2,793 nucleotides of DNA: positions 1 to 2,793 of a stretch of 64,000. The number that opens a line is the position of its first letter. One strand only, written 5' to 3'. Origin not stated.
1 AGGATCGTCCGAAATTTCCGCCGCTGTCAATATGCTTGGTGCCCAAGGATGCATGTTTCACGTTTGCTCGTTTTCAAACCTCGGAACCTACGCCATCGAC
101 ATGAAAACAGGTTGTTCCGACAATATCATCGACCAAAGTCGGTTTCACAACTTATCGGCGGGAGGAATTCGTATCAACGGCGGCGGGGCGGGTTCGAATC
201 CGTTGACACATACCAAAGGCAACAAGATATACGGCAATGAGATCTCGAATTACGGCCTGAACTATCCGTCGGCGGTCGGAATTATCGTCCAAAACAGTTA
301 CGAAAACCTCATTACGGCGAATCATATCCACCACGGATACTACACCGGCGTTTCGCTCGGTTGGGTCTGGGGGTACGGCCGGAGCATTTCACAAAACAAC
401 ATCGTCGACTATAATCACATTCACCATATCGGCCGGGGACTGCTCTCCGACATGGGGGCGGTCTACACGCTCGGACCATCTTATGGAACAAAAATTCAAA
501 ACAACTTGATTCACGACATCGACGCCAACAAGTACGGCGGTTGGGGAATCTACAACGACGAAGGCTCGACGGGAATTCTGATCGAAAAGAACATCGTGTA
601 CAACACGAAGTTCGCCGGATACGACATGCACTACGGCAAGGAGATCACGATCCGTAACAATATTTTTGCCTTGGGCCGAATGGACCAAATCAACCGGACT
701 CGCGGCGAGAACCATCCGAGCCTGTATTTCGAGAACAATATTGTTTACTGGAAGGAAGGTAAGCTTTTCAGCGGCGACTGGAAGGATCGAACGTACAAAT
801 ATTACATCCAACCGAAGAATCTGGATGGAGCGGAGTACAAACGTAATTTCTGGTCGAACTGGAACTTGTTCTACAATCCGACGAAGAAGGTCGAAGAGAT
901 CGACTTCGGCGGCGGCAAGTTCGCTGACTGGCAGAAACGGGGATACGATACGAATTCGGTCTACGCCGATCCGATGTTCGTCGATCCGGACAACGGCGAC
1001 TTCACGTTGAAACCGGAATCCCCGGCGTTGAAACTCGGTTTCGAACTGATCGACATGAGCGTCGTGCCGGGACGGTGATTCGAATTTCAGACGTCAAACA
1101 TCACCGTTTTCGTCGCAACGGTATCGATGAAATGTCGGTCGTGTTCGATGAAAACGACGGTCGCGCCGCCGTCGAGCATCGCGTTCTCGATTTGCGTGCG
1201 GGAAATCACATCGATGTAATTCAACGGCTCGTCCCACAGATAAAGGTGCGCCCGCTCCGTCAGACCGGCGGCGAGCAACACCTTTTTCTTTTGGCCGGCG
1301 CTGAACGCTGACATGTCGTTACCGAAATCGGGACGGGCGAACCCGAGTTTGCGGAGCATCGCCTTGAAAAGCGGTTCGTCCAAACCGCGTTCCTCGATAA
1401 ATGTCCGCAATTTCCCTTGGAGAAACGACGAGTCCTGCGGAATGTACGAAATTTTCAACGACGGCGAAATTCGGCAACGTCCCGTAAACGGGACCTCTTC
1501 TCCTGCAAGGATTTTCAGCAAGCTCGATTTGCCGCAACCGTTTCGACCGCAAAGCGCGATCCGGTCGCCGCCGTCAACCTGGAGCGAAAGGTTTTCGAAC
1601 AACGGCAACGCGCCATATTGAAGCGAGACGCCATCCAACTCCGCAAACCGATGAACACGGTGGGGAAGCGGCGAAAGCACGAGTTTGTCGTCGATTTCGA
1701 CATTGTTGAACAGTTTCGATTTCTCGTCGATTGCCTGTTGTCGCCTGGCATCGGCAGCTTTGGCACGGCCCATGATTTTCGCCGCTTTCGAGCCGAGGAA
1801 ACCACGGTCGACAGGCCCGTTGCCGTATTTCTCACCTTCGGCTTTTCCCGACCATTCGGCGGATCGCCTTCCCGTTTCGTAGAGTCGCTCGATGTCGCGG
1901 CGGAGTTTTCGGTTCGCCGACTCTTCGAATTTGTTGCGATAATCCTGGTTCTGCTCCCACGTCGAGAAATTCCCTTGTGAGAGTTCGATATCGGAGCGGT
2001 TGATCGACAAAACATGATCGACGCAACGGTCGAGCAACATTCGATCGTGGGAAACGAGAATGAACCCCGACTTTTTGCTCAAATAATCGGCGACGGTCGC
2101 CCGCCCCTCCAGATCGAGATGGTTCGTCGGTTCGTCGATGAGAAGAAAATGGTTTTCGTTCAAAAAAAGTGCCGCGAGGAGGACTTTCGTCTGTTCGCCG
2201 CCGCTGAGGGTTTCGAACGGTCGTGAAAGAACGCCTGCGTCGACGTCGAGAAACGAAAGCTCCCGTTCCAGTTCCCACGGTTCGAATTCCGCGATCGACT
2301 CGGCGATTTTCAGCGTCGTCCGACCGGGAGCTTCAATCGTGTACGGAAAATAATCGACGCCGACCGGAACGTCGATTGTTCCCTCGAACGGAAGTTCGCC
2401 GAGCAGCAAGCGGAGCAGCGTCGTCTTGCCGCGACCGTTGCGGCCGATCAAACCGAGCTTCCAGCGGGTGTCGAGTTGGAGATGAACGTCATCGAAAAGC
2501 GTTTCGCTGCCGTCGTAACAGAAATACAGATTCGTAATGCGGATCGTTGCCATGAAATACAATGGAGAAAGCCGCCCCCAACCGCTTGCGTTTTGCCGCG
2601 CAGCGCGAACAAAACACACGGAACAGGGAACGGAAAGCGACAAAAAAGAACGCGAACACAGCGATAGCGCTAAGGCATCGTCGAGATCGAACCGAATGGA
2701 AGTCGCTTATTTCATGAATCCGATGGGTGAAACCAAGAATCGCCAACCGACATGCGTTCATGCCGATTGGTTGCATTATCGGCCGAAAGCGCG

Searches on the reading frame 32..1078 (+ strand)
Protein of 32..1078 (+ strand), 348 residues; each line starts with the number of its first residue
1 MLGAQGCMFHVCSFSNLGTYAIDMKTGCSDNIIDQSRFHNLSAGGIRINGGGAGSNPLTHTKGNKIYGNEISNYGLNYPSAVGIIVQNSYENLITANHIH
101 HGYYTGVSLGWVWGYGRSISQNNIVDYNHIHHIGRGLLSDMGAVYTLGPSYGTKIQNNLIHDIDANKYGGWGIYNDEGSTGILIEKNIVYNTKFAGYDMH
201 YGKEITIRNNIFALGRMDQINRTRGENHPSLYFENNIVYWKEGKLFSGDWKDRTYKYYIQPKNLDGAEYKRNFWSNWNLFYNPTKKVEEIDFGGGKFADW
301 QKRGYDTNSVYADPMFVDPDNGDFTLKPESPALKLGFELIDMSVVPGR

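Call 17: search_protein_families(library=pfam, proteins=[window:32-1078:+], max_evalue=0.0001)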
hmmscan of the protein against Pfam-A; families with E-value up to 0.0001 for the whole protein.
window:32-1078:+ (348 aa): 2 families
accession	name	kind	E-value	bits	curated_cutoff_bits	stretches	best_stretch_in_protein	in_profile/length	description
PF13229.12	Beta_helix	-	3.5e-16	59.7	25.9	2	3-162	7-136/158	Right handed beta helix region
PF17161.10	DUF5123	-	9.6e-10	40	35.1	1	300-332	72-104/113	Domain of unknown function (DUF5123)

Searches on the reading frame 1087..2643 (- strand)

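Call 17: search_protein_families(library=pfam, proteins=[window:1087-2643:-], max_evalue=0.0001)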
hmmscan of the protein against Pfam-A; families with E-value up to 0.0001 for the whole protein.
window:1087-2643:- (518 aa): 6 families
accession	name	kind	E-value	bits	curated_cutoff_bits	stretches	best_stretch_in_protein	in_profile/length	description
PF00005.33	ABC_tran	-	7.2e-39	134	25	2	350-475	2-137/137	ABC transporter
PF13304.12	AAA_21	-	4.1e-11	43.9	27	0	140-202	232-301/304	AAA domain, putative AbiEii toxin, Type IV TA system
PF02463.25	SMC_N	-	7.9e-09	35.7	40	0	145-214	136-211/220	RecF/RecN/SMC N terminal domain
PF13175.12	AAA_15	-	3.8e-06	27.2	32.1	0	362-379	26-43/374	AAA ATPase domain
PF13401.12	AAA_22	-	3.1e-05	24.7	27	0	65-119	10-56/130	AAA domain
PF13555.12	AAA_29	-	3.8e-05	23.8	27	0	353-376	16-39/61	P-loop containing region of AAA domain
